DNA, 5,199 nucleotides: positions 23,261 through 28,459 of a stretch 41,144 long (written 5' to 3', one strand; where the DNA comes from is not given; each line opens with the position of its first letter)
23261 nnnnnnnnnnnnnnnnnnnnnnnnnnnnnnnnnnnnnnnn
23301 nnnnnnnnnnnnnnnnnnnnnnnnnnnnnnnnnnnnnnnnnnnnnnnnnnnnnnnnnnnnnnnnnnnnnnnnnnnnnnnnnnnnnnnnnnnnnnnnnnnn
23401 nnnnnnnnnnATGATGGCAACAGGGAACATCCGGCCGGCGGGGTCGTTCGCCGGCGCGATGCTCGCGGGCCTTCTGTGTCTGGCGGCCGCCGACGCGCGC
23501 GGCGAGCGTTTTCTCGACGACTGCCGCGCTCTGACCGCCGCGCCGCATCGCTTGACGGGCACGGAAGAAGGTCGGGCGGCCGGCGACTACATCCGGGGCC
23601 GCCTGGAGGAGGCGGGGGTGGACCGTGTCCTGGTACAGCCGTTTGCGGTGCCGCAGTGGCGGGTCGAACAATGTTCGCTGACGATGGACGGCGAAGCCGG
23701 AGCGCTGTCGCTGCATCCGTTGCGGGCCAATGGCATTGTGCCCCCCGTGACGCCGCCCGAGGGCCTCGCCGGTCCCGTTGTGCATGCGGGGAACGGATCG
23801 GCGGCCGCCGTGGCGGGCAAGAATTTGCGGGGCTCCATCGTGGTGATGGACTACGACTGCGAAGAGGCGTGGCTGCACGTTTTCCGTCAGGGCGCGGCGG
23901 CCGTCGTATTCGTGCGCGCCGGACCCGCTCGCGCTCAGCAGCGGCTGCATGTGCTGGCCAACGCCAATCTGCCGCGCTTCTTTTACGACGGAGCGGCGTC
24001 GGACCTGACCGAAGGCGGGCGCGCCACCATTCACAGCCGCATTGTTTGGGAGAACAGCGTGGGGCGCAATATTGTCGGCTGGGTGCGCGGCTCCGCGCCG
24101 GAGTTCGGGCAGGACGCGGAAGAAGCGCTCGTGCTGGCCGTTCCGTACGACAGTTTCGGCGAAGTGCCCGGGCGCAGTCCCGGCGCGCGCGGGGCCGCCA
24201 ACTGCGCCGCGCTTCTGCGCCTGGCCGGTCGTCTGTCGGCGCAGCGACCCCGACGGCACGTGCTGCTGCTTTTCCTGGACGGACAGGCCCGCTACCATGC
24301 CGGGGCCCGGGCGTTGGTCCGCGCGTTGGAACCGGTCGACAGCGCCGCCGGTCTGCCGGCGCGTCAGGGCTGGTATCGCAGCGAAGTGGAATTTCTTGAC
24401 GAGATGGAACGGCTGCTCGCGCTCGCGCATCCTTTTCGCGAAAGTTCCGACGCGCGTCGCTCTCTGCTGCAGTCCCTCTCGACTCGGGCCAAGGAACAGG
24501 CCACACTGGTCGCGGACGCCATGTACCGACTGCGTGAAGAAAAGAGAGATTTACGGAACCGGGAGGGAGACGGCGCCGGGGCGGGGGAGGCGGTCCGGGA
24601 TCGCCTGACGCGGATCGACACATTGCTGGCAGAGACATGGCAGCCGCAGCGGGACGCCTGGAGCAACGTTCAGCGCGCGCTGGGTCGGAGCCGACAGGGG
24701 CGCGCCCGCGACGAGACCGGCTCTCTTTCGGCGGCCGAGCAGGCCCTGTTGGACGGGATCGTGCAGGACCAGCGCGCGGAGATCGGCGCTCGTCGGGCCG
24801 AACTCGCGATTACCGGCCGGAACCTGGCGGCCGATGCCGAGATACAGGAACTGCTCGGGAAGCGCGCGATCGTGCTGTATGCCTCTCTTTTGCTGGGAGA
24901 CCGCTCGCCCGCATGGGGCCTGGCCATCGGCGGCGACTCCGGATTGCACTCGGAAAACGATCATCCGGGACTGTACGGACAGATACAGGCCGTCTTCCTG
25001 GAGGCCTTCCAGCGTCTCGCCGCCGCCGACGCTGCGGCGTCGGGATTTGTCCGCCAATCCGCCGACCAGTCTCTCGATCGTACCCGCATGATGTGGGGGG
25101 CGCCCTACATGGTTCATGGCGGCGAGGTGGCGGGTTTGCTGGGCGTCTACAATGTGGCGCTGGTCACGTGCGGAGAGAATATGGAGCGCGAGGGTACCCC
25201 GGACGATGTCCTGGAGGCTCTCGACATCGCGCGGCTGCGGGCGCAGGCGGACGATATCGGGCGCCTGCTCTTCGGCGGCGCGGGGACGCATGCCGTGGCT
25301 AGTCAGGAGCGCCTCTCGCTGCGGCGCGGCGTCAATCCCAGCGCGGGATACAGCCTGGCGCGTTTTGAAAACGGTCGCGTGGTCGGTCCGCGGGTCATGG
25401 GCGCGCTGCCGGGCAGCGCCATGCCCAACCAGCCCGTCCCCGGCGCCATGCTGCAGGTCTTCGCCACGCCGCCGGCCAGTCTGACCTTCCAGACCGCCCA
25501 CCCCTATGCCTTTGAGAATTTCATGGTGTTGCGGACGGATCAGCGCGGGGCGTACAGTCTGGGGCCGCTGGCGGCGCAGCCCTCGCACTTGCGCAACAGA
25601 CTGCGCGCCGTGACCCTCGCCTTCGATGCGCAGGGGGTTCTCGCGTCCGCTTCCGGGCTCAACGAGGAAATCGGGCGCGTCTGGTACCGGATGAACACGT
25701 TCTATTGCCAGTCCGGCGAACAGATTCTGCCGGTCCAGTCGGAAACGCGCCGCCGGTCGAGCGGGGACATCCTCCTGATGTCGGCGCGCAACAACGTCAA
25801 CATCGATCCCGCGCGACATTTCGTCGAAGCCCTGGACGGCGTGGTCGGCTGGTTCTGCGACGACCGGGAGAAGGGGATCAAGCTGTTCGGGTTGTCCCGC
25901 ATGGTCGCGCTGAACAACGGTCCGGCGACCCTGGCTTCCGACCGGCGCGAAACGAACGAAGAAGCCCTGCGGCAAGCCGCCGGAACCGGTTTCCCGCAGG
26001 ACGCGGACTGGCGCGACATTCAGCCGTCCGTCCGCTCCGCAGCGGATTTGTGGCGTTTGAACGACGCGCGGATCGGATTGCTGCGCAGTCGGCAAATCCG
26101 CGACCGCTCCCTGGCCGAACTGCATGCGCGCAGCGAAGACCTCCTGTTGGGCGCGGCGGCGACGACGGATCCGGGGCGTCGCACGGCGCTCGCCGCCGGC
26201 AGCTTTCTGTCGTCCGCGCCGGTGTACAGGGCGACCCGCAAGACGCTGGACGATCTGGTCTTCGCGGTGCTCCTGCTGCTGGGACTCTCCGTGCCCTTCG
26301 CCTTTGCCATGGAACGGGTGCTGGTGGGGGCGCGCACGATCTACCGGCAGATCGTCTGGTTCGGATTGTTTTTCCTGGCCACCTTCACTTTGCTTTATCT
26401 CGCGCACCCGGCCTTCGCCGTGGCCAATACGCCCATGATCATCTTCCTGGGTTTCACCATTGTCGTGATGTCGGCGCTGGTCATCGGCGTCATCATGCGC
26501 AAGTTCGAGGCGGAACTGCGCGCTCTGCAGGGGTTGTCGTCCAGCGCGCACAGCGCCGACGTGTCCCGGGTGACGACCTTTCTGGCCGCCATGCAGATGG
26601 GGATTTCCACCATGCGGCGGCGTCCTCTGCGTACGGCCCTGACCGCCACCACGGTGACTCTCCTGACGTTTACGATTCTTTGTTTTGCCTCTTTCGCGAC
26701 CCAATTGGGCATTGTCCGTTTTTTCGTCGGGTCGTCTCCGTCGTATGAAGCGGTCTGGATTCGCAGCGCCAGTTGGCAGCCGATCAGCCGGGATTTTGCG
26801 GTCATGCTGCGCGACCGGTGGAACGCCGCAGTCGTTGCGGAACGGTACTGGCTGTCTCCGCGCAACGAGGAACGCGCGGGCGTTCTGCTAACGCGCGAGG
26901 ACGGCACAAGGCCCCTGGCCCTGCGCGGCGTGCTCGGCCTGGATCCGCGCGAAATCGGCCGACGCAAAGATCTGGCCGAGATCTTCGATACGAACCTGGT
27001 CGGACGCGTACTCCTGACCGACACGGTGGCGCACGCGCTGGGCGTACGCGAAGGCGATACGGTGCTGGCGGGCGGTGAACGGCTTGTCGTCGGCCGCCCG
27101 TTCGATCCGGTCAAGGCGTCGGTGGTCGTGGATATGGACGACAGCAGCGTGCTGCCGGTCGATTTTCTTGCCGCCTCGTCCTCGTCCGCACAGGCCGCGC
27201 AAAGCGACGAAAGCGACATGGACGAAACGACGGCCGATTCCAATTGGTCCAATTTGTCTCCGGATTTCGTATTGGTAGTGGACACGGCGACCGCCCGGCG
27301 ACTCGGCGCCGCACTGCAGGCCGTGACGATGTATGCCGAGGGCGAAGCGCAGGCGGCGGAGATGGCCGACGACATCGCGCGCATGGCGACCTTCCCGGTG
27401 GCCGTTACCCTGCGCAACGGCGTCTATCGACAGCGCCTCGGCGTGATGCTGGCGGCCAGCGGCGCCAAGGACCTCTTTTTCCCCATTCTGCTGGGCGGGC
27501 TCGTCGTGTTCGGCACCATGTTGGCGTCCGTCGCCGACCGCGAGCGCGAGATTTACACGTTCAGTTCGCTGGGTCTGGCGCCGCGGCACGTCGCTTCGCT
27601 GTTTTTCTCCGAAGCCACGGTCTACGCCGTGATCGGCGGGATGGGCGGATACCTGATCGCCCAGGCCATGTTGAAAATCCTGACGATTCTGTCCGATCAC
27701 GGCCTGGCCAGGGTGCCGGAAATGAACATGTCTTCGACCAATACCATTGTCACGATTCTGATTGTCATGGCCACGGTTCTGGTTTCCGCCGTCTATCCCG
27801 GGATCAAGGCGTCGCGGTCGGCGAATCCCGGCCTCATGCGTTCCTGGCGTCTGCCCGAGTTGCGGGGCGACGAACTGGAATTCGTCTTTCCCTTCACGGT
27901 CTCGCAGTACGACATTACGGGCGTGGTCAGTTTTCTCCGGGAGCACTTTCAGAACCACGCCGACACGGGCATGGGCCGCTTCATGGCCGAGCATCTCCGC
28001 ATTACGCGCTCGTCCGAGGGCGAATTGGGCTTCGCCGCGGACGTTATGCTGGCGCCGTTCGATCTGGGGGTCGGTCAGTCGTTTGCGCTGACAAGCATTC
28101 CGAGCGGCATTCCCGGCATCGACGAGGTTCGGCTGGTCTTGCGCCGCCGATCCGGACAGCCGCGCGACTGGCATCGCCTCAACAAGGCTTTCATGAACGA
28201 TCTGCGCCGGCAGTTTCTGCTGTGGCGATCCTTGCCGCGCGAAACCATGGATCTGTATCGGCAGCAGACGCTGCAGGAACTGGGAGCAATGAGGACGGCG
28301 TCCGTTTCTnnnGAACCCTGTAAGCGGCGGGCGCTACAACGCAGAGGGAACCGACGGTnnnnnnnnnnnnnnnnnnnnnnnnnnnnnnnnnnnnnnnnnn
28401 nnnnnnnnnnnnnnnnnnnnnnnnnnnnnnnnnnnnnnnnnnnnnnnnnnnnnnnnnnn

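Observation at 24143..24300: The M28-like domain has lost its metal ligands and is probably a pseudo-peptidase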

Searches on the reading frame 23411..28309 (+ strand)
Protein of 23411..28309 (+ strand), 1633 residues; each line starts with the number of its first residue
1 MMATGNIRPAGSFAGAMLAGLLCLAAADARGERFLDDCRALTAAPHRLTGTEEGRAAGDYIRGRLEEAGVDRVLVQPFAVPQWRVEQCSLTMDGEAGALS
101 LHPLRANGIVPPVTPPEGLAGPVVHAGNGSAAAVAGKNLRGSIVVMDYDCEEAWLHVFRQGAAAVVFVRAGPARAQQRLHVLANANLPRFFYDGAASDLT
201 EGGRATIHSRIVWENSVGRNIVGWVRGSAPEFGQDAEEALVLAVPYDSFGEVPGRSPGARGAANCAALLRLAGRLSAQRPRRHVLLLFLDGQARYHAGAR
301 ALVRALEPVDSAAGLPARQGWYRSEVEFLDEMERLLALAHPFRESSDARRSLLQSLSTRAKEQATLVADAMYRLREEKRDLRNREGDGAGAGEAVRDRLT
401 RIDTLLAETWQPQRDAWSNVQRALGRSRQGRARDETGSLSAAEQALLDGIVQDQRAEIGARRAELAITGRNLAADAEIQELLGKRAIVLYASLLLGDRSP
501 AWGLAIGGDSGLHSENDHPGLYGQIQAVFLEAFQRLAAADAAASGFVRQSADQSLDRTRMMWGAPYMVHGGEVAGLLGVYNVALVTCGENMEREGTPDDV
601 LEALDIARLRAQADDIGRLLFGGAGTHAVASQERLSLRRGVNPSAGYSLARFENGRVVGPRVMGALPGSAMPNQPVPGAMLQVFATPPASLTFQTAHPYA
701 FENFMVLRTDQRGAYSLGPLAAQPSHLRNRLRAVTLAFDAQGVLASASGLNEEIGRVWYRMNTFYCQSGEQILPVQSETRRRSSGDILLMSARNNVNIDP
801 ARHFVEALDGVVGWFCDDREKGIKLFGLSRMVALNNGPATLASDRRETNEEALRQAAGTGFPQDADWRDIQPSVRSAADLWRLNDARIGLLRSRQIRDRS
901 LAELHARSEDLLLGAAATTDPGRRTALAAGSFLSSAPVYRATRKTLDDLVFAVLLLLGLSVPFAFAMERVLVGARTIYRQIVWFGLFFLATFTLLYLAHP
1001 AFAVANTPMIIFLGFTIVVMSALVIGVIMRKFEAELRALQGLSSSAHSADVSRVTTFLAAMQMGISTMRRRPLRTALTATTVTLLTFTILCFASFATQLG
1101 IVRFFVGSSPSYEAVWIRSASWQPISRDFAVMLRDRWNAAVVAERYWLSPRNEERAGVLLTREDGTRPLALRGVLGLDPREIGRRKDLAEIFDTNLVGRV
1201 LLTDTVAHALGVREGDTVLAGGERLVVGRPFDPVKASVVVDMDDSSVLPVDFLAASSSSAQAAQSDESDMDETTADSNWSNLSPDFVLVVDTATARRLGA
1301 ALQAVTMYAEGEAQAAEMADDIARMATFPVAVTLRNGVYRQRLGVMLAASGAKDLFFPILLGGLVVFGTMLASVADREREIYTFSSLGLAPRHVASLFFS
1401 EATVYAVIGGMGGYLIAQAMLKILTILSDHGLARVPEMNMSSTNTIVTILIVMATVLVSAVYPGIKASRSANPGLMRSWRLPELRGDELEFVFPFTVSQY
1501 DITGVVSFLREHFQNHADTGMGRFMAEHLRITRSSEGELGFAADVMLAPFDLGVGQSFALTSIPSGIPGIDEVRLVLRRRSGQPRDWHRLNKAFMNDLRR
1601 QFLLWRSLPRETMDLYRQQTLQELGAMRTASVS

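Call 3: search_protein_families(library=pfam, proteins=[window:23411-28309:+], max_evalue=1)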
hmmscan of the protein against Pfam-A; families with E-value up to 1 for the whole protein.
window:23411-28309:+ (1633 aa): 2 families
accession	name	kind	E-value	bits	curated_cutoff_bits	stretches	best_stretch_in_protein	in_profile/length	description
PF02687.27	FtsX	-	3.6e-11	43.6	25.5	1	1357-1469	6-117/120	FtsX-like permease C-terminal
PF04389.22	Peptidase_M28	-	0.0025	18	21.3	1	229-304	10-78/193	Peptidase family M28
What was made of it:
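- On Type VII ABC (MacB/FtsX-type) permease: 43.6 bits against a 25.5 cut-off, over aa 1357-1469 (call 3)
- The single-sequence Pfam hit is below the gathering threshold, at 18 bits and E=0.0025 (call 3).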

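Call 4: search_protein_families(library=ncbifam, proteins=[window:23411-28309:+], max_evalue=1)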
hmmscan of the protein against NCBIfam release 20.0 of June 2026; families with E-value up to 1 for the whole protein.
window:23411-28309:+ (1633 aa): 3 families
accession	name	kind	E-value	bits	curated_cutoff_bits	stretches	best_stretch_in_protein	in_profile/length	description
TIGR03434.1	ADOP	subfamily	2e-09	36.1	622.3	1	1339-1472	267-395/803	ADOP family duplicated permease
TIGR01185.1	devC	equivalog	0.0026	16.8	290.35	1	1359-1473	269-376/380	ABC transporter permease DevC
NF007826.0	PRK10535.1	equivalog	0.023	12.9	966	1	1359-1425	533-599/648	macrolide ABC transporter ATP-binding protein/permease MacB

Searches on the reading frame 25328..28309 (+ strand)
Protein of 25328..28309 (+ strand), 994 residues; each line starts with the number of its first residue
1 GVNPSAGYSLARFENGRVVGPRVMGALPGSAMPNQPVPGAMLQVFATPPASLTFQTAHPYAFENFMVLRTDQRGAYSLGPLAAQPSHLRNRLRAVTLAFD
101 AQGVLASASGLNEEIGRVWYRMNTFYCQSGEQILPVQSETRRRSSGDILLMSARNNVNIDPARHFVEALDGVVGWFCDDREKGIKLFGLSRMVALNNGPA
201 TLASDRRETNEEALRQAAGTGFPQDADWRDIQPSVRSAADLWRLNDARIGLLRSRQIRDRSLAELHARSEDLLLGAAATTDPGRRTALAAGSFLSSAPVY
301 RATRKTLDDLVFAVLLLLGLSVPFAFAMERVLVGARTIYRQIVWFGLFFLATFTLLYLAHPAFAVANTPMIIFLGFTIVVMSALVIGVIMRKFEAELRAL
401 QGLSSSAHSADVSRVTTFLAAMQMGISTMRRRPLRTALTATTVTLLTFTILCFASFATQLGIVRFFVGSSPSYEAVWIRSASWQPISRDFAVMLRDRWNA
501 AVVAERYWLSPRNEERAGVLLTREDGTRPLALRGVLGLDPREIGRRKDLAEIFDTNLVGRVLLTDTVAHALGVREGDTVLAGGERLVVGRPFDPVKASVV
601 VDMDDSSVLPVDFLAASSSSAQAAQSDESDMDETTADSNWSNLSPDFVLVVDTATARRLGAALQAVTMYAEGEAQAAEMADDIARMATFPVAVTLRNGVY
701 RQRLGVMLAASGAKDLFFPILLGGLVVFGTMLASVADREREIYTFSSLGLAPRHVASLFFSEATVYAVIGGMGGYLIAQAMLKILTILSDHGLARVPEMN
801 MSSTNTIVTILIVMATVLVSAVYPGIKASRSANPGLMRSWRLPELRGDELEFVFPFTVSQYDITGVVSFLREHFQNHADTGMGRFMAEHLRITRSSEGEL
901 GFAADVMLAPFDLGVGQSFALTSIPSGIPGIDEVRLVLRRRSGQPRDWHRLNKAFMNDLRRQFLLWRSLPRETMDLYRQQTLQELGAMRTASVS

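Call 49: predict_structure(alignment_id=A3)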
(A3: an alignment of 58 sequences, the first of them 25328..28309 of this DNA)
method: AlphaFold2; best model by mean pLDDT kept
length: 994 residues; sequences in the alignment: 58
mean_pLDDT: 82.4   pTM: 0.76
mean pLDDT of the five models: 82.4, 78.8, 78.3, 78.1, 77.6
residues with pLDDT >= 90: 359; 70-90: 477; 50-70: 147; < 50: 11
segments of 3 or more residues with pLDDT < 50: none
pLDDT, mean of each block of 10 residues (from residue 1): 66 86 87 90 85 77 85 89 67 89 92 81 92 92 81 91 91 92 93 92 74 84 88 94 93 81 92 94 95 94 86 79 78 74 82 81 68 76 76 69 53 59 69 76 80 68 90 94 90 93 95 82 93 95 94 92 96 96 94 94 92 76 52 59 94 93 95 95 91 95 77 68 79 72 62 74 83 84 82 71 71 84 80 54 82 74 83 77 76 83 86 84 77 86 88 82 73 80 76 52
secondary structure, 60 per line:
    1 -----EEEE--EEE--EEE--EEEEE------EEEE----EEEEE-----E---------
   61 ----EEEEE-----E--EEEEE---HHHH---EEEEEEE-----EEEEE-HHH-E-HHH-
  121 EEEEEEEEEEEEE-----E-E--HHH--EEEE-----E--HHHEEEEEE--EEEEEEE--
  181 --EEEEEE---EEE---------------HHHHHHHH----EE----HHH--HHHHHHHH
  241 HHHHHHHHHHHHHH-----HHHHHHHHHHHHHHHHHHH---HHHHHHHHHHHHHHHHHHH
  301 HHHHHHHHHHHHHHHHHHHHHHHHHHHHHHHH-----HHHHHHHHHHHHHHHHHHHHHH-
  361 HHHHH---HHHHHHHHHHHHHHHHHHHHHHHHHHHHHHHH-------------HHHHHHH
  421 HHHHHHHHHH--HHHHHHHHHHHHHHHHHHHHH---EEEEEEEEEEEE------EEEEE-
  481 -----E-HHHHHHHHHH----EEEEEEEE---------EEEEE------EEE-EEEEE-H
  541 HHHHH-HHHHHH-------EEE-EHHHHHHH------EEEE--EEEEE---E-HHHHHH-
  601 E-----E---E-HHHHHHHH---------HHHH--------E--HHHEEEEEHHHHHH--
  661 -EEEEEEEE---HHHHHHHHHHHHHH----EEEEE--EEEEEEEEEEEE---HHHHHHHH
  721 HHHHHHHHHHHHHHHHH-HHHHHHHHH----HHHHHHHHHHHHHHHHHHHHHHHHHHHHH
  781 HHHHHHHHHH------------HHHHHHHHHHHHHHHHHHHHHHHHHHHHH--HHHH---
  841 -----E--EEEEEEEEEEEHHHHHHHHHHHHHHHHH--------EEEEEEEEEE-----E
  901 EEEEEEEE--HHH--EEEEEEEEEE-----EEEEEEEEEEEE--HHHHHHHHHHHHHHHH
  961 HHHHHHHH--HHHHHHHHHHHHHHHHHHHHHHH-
elements in order (helices of 4 or more, strands of 3 or more residues): E6-9 E12-14 E17-19 E22-26 E33-36 E41-45 E65-69 E78-82 H86-89 E93-99 E105-109 E121-133 E149-152 E164-169 E172-178 E183-188 E192-194 H210-217 H233-254 H260-278 H282-332 H338-359 H361-365 H369-400 H414-430 H433-453 E457-468 E475-479 H488-497 E502-509 E519-523 E530-532 E534-538 H540-545 H547-552 E560-562 H565-571 E578-581 E584-588 H594-599 H613-620 H630-633 E648-652 H653-658 E662-669 H673-686 E691-695 E698-709 H713-737 H739-747 H752-790 H803-831 H834-837 E849-859 H860-876 E885-894 E900-908 E916-925 E931-942 H945-968 H971-993

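Call 54: fold_search(model_id=the predicted structure, library=pdb)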
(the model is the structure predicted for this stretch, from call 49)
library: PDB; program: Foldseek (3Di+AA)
matches with E <= 10: 824; with E <= 0.001: 30
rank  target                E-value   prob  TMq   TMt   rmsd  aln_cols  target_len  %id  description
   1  9rld_C                2.8e-09  1.00  0.16  0.35  18.3       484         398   15  LolCDE complex with Lpp lipoprotein (released 2026-01-21)
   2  7mdx_A                3.5e-09  1.00  0.16  0.35  19.0       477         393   15  LolCDE nucleotide-free (released 2021-08-11)
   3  5xu1_M                1.2e-08  1.00  0.16  0.36  20.6       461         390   14  Structure of a non-canonical ABC transporter from Streptococcus pneumoniae R6 (released 2018-01-24)
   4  9rld_E                2.9e-08  1.00  0.16  0.33  21.0       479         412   12  LolCDE complex with Lpp lipoprotein (released 2026-01-21)
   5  9rlc_E                5.3e-08  1.00  0.16  0.33  21.1       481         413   12  LolCDE complex with Lpp lipoprotein (released 2026-01-21)
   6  5gko_A                6.0e-08  1.00  0.16  0.24  19.5       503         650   14  Crystal structure of tripartite-type ABC transporter, MacB from Acinetobacter baumannii (released 2017-11-15)
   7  9rli_E                9.9e-08  1.00  0.14  0.32  21.6       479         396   11  LolCDEdelta(235-252) complex with Pal lipoprotein (released 2026-01-21)
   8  7v8i_C                1.0e-07  1.00  0.15  0.34  20.5       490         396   14  LolCD(E171Q)E with bound AMPPNP in nanodiscs (released 2022-08-31)
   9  9xro_E                2.0e-07  1.00  0.14  0.34  19.2       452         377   12  LolCDE in complex with SMT-738_3 (released 2026-03-18)
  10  7w7a_J                4.0e-07  1.00  0.15  0.40  21.0       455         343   14  Heme exporter in complex with Mn-containing protoporphyrin IX, Mn-anomalous data (released 2022-06-22)
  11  7w7a_B                4.6e-07  1.00  0.15  0.42  19.8       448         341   15  Heme exporter in complex with Mn-containing protoporphyrin IX, Mn-anomalous data (released 2022-06-22)
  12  5lil_A                6.9e-07  1.00  0.17  0.25  19.1       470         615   12  Structure of Aggregatibacter actinomycetemcomitans MacB bound to ATPyS (P21) (released 2017-11-15)
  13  7w7a_D                7.6e-07  1.00  0.15  0.38  20.8       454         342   15  Heme exporter in complex with Mn-containing protoporphyrin IX, Mn-anomalous data (released 2022-06-22)
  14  5nik_J                7.6e-07  1.00  0.16  0.24  20.1       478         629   14  Structure of the MacAB-TolC ABC-type tripartite multidrug efflux pump (released 2017-05-24)
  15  9ge7_A                9.1e-07  1.00  0.14  0.17  30.9       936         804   12  Structure of E. coli YbbAP with bound ATP analogue (released 2025-05-28)
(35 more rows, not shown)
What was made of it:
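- On Type VII ABC (MacB/FtsX-type) permease: Foldseek hits LolC 2.8e-9, MacB 6e-8 and YbbP 9e-7 (call 54).
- Foldseek on the C-terminal model hits LolC/E, MacB, HrtB and YbbP at 3e-9 to 1e-6 (call 54).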
